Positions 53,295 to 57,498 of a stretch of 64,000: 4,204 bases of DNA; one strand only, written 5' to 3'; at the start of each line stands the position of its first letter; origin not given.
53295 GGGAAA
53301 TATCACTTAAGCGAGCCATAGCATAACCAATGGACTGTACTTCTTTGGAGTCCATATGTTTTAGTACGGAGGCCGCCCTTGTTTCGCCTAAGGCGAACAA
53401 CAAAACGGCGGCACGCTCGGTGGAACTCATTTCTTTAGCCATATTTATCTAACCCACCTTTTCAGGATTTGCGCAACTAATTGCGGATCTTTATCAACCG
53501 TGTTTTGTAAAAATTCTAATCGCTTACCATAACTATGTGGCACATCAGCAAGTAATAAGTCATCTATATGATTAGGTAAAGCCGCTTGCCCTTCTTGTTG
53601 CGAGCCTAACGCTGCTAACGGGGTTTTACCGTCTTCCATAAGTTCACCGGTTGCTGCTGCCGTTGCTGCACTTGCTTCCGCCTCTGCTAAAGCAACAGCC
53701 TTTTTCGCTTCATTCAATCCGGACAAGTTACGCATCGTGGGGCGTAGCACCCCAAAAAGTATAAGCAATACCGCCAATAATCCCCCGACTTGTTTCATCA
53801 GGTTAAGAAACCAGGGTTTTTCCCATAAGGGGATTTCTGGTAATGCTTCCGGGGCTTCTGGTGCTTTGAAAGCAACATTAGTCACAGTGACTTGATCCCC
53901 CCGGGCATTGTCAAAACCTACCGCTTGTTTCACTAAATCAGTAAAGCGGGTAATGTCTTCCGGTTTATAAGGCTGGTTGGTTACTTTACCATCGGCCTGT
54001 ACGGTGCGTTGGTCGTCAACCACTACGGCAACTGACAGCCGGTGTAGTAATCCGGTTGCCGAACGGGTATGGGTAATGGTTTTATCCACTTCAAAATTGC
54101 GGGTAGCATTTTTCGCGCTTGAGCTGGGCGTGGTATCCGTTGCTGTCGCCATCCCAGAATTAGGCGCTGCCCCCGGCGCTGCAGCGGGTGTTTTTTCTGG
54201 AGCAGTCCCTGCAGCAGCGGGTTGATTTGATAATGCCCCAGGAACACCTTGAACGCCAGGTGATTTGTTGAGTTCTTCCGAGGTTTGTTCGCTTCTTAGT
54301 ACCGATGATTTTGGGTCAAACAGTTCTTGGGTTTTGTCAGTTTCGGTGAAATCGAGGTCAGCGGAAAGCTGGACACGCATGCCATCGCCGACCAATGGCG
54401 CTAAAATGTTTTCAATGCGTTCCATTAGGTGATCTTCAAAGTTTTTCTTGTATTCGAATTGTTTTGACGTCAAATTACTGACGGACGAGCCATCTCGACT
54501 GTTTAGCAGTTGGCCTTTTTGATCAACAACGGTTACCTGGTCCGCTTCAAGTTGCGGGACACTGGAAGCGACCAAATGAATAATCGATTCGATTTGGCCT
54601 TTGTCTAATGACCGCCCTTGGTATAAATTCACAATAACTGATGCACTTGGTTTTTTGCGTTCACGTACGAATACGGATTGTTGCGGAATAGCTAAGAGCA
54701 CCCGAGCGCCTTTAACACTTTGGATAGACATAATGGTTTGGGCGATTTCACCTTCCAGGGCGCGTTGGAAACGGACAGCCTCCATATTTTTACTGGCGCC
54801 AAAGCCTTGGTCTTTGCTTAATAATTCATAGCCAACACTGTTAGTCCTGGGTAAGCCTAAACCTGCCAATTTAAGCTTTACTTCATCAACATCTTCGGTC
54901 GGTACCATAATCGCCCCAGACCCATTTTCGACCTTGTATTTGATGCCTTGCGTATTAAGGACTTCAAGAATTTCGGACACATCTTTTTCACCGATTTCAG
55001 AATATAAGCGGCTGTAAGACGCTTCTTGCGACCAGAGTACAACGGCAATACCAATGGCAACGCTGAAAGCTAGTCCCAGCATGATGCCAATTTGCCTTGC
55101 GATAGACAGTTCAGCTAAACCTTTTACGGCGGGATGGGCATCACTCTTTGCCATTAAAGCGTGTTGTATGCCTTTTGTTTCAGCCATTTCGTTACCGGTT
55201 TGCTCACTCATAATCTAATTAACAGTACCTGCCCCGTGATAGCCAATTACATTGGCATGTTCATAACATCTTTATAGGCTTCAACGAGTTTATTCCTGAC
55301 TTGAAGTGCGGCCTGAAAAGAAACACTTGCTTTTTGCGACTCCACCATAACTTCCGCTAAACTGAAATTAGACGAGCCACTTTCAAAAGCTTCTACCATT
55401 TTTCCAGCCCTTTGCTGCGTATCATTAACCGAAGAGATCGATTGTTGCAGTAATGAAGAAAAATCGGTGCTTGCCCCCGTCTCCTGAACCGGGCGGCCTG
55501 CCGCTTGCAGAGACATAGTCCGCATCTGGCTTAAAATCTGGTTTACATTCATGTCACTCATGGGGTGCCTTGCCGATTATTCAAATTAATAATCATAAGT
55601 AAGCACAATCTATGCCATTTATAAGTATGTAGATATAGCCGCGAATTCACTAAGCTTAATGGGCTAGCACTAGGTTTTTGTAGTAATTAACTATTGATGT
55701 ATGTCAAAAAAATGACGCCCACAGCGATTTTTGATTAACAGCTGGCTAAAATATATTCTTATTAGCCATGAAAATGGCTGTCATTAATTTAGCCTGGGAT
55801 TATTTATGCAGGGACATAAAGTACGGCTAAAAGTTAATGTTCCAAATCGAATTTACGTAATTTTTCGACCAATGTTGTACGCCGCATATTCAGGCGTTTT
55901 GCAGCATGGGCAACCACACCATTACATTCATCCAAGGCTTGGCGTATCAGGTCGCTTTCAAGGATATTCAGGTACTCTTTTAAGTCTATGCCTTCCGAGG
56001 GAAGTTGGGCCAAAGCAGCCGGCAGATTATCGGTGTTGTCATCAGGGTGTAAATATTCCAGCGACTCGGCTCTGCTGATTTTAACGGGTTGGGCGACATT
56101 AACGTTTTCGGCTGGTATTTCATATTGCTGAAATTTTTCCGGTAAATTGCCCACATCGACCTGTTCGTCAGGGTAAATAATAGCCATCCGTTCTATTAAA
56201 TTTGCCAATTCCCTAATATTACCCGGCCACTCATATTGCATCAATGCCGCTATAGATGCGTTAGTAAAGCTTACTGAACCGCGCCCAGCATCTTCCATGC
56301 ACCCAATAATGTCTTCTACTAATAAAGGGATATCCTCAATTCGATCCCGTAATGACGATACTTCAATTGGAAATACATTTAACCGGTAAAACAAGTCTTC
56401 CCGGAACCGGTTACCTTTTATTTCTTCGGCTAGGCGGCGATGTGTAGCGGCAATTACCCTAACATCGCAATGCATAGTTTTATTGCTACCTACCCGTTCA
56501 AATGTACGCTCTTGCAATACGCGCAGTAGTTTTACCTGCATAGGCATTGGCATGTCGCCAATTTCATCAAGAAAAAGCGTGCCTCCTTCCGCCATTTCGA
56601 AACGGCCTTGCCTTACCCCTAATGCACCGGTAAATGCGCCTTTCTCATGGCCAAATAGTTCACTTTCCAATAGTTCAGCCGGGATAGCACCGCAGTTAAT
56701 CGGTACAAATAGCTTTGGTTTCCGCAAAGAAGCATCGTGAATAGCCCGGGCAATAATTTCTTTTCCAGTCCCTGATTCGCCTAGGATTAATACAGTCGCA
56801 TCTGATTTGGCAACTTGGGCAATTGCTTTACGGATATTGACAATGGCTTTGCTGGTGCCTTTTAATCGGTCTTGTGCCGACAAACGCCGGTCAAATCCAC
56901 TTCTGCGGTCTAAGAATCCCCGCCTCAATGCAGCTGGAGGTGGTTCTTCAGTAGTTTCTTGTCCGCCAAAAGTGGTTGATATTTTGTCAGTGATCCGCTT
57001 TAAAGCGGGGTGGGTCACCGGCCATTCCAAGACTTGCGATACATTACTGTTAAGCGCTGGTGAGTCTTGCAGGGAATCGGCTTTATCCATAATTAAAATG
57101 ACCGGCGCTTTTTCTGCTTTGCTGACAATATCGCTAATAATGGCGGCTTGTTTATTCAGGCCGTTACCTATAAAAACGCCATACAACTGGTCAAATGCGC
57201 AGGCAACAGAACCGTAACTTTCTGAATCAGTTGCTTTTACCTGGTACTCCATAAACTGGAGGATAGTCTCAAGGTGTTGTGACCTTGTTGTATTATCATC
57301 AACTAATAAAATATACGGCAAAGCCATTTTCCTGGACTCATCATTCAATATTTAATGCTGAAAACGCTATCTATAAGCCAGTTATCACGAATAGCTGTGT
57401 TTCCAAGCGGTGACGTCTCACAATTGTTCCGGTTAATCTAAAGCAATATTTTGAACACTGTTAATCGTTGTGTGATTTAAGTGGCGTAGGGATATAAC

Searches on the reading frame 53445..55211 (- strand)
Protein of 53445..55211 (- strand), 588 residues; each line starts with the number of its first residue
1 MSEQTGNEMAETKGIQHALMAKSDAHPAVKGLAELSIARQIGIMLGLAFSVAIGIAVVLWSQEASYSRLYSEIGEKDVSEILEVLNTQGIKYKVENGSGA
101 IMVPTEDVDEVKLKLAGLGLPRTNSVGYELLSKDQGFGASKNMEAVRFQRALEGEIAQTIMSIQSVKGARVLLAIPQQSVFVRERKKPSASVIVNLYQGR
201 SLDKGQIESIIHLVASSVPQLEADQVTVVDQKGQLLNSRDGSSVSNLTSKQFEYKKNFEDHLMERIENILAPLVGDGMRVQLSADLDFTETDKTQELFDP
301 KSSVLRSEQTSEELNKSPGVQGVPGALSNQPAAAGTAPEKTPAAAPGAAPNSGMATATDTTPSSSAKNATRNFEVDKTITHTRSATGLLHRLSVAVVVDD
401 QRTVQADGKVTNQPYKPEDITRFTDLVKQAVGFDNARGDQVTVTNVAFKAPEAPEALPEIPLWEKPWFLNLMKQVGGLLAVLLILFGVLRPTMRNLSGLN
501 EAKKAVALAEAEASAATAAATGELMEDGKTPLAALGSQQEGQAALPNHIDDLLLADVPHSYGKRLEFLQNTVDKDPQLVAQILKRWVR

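Call 17: search_protein_families(library=pfam, proteins=[window:53445-55211:-], max_evalue=0.00001)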
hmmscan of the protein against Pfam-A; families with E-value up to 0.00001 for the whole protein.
window:53445-55211:- (588 aa): 2 families
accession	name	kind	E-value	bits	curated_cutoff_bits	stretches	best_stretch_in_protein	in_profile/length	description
PF01514.23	YscJ_FliF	-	4.2e-65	219.4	24.4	1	62-237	2-178/179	Secretory protein of YscJ/FliF family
PF08345.17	YscJ_FliF_C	-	1.5e-44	152.4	23.8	1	270-448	1-147/147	Flagellar M-ring protein C-terminal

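Call 39: find_homologous_proteins(query=window:53445-55211:-, max_evalue=1e-30)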
Query window:53445-55211:- (588 aa): 7783 proteins with E <= 1e-30 among 8000 candidates; the best 120 are listed.
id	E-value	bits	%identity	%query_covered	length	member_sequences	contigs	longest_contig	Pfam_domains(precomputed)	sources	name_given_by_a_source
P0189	0.0e+0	1268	100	100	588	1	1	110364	PF08345.18,PF01514.24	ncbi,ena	-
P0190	0.0e+0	1231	97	100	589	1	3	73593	PF08345.18,PF01514.24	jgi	jgi:flagellar M-ring protein FliF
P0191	0.0e+0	1150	90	100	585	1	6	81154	PF08345.18,PF01514.24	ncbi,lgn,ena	-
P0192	0.0e+0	1147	89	100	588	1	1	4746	PF08345.18,PF01514.24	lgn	-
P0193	0.0e+0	1139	89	100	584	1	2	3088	PF08345.18,PF01514.24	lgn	-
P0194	0.0e+0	1138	89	100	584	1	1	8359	PF08345.18,PF01514.24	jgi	jgi:flagellar M-ring protein FliF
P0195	0.0e+0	1079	86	100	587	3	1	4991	PF08345.18,PF01514.24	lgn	-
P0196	0.0e+0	1072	85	100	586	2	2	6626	PF08345.18,PF01514.24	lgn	-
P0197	0.0e+0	1050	84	99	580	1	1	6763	PF08345.18,PF01514.24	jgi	jgi:flagellar M-ring protein FliF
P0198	0.0e+0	1048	84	99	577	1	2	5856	PF08345.18,PF01514.24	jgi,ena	-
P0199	0.0e+0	1048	82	100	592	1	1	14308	PF08345.18,PF01514.24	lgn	-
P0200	0.0e+0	1048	85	99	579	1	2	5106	PF08345.18,PF01514.24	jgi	jgi:flagellar M-ring protein FliF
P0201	0.0e+0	1045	83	100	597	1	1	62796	PF08345.18,PF01514.24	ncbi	-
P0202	0.0e+0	1043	82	100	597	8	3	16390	PF08345.18,PF01514.24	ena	-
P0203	0.0e+0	1042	84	99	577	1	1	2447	PF08345.18,PF01514.24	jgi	jgi:flagellar M-ring protein FliF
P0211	0.0e+0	1030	82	100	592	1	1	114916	PF08345.18,PF01514.24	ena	-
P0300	1.1e-258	877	68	100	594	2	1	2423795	PF08345.18,PF01514.24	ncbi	-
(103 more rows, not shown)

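Call 41: find_encoding_contigs(protein=P0300, flank=10000, max_places=2)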
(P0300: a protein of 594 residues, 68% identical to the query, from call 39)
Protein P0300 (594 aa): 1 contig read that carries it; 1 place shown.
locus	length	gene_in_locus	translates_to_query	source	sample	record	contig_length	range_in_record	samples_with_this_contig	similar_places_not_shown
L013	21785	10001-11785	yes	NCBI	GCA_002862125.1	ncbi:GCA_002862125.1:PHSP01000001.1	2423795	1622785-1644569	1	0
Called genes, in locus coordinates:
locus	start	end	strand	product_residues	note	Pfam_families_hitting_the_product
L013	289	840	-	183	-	PF03975:CheD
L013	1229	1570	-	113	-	PF01740:STAS, PF13466:STAS_2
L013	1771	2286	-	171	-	PF01584:CheW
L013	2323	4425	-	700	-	PF01627:Hpt, PF02895:H-kinase_dim, PF02518:HATPase_c, PF01584:CheW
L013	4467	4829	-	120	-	PF00072:Response_reg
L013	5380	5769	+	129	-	PF00072:Response_reg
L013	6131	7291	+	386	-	PF02120:Flg_hook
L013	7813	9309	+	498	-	PF06490:FleQ, PF00158:Sigma54_activat, PF14532:Sigma54_activ_2, PF07728:AAA_5 (weak), PF25601:AAA_lid_14, PF02954:HTH_8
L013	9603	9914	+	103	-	PF02049:FliE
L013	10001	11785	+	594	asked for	PF01514:YscJ_FliF, PF08345:YscJ_FliF_C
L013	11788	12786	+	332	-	PF14842:FliG_N, PF14841:FliG_M, PF14842:FliG_N (weak), PF01706:FliG_C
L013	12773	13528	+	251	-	PF02108:FliH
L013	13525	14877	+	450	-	PF00006:ATP-synt_ab, PF18269:T3SS_ATPase_C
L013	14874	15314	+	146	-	PF02050:FliJ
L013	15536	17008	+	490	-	PF00282:Pyridoxal_deC, PF01212:Beta_elim_lyase (weak)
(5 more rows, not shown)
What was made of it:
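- The local order FliK-FleQ-FliE-FliFGHIJ matches that on a 2.4-Mb contig (call 41).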

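Call 53: find_encoding_contigs(protein=P0211, flank=10000, max_places=1)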
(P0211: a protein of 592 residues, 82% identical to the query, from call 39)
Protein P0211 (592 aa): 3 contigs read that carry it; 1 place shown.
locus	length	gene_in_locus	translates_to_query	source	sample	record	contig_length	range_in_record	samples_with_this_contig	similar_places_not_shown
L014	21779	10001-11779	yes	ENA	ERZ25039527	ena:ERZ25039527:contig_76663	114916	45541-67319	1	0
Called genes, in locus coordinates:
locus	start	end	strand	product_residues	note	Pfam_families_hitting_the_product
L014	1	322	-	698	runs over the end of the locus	PF00771:FHIPEP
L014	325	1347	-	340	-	PF01312:Bac_export_2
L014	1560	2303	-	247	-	PF01311:Bac_export_1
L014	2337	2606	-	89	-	PF01313:Bac_export_3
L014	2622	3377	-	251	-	PF00813:FliP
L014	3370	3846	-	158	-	PF04347:FliO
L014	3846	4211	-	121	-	PF28396:SepQ_C, PF01052:FliMN_C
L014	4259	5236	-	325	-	PF02154:FliM, PF01052:FliMN_C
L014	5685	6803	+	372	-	PF02120:Flg_hook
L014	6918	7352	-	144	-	-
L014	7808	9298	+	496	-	PF06490:FleQ, PF00158:Sigma54_activat, PF14532:Sigma54_activ_2, PF07728:AAA_5, PF25601:AAA_lid_14, PF02954:HTH_8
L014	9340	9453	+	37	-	-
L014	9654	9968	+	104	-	PF02049:FliE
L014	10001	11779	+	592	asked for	PF01514:YscJ_FliF, PF08345:YscJ_FliF_C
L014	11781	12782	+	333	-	PF03448:MgtE_N (faint), PF14842:FliG_N, PF14841:FliG_M, PF14842:FliG_N (weak), PF01706:FliG_C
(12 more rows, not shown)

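Call 62: search_dna_similar(query=window:53445-55211:-, collection=plasmids, mode=protein, max_rows=25, max_evalue=1e-20)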
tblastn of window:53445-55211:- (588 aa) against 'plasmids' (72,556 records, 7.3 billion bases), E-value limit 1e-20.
Records with a match: 245; places in all: 251; records where one place covers at least 80% of the query: 1.
Best place of each record, by identity: <60% 245.
By first word of the organism name: Ralstonia 134; Azospirillum 23; Sulfitobacter 11; Escherichia 10; Salmonella 5; Sinorhizobium 5; Cupriavidus 4; Phyllobacterium 4; Curtobacterium 3; Pseudomonas 2; and 36 more.
By predicted mobility (MOB-suite, as given by PLSDB): non-mobilizable 122; mobilizable 119; conjugative 4.
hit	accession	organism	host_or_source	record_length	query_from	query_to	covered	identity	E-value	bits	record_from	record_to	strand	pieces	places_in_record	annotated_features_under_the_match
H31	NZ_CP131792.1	Pseudomonas aeruginosa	Homo sapiens,culture,blood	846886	32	498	79%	44.6%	2e-106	359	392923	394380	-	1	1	fliF: flagellar basal-body MS-ring/collar protein FliF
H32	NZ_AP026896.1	Aeromonas caviae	Microbe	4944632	2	587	100%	31.4%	6e-62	229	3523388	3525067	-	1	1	none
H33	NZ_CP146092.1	Ralstonia sp. RRA.1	-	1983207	43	445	69%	43.5%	6e-79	279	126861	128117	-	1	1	none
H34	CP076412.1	Ralstonia wenshanensis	soil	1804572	43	445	69%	42.7%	1e-78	278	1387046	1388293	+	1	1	fliF: flagellar M-ring protein FliF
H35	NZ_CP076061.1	Cupriavidus sp. EM10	Pure-cultured cell,sewage water sludge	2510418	40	445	69%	42.3%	7e-71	295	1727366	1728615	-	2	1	none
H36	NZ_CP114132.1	Escherichia coli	pig,gut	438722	18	445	73%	40.1%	9e-79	278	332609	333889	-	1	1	fliF: flagellar basal-body MS-ring/collar protein FliF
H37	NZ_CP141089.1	Escherichia coli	Homo sapiens,Infected Human Urine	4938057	18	445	73%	40.1%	1e-78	278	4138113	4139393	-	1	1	none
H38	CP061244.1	Escherichia coli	Homo sapiens,cell culture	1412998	18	445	73%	40.1%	1e-78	278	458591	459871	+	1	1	fliF: flagellar M-ring protein FliF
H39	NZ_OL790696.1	Escherichia coli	-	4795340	18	445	73%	40.1%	1e-78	278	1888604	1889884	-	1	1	none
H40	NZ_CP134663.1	Escherichia coli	Larus michahellis,bacteria,cloaca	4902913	18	445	73%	40.1%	2e-78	277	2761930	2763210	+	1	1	none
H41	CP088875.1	Escherichia coli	Homo sapiens,blood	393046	18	445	73%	39.7%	4e-77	273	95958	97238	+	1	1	fliF: flagellar M-ring protein FliF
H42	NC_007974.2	Cupriavidus metallidurans CH34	-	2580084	18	445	73%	39.6%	1e-74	266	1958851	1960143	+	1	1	none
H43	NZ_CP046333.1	Cupriavidus metallidurans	sedimentation pond in a zinc factory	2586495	18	445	73%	39.6%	1e-74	266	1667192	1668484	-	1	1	none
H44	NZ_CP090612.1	Escherichia coli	pig,lung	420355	18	445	73%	39.5%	1e-77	275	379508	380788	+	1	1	fliF: flagellar basal-body MS-ring/collar protein FliF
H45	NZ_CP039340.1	Ralstonia pseudosolanacearum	-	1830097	58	445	66%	43.5%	2e-79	280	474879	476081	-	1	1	none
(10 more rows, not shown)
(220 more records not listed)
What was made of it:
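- Closest known: Flagellar gene clusters on secondary replicons. Same: PLSDB holds 245 records with a FliF homologue, led by Ralstonia, Azospirillum, Sulfitobacter and Cupriavidus (call 62).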

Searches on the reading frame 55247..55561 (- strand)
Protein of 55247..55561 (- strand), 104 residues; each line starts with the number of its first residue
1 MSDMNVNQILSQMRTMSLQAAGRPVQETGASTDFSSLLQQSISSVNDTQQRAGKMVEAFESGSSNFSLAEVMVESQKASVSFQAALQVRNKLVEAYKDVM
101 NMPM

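Call 36: search_protein_families(library=pfam, proteins=[window:55247-55561:-], max_evalue=0.001)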
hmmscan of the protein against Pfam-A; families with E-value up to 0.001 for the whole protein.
window:55247-55561:- (104 aa): 1 family
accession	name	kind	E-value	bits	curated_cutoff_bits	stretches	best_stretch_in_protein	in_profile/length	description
PF02049.23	FliE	-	2.5e-28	98.5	22.4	1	20-104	6-89/89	Flagellar hook-basal body complex protein FliE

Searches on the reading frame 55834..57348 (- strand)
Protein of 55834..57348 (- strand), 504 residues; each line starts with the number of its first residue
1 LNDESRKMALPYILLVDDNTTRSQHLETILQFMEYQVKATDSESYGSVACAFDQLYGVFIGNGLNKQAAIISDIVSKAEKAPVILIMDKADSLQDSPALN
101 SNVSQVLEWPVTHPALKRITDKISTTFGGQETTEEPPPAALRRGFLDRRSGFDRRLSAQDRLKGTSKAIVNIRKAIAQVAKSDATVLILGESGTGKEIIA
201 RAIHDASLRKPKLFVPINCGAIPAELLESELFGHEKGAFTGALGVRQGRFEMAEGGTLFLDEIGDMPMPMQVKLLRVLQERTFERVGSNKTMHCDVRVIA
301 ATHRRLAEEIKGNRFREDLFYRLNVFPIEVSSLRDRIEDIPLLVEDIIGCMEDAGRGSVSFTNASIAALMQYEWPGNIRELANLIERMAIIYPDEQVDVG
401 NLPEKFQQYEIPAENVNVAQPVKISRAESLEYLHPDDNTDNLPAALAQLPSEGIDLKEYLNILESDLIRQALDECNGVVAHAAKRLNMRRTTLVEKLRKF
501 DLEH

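Call 17: search_protein_families(library=pfam, proteins=[window:55834-57348:-], max_evalue=0.00001)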
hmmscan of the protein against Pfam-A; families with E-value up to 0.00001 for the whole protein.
window:55834-57348:- (504 aa): 6 families
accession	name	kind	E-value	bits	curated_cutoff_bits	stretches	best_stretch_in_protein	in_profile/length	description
PF00158.32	Sigma54_activat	-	1.4e-72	243.3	20.2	1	163-329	2-168/168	Sigma-54 interaction domain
PF14532.12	Sigma54_activ_2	-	2.1e-22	80.3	25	1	164-333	2-138/138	Sigma-54 interaction domain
PF25601.1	AAA_lid_14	-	2.9e-20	72.3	27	1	334-410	1-78/87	AAA+ ATPase lid domain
PF06490.17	FleQ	-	3.9e-13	50.1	22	1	13-116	2-99/108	Flagellar regulatory protein FleQ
PF02954.25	HTH_8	-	4.5e-12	45.9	22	1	463-500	5-42/42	Bacterial regulatory protein, Fis family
PF07728.20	AAA_5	-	1.3e-08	35.4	22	1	186-305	2-124/139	AAA domain (dynein-related subfamily)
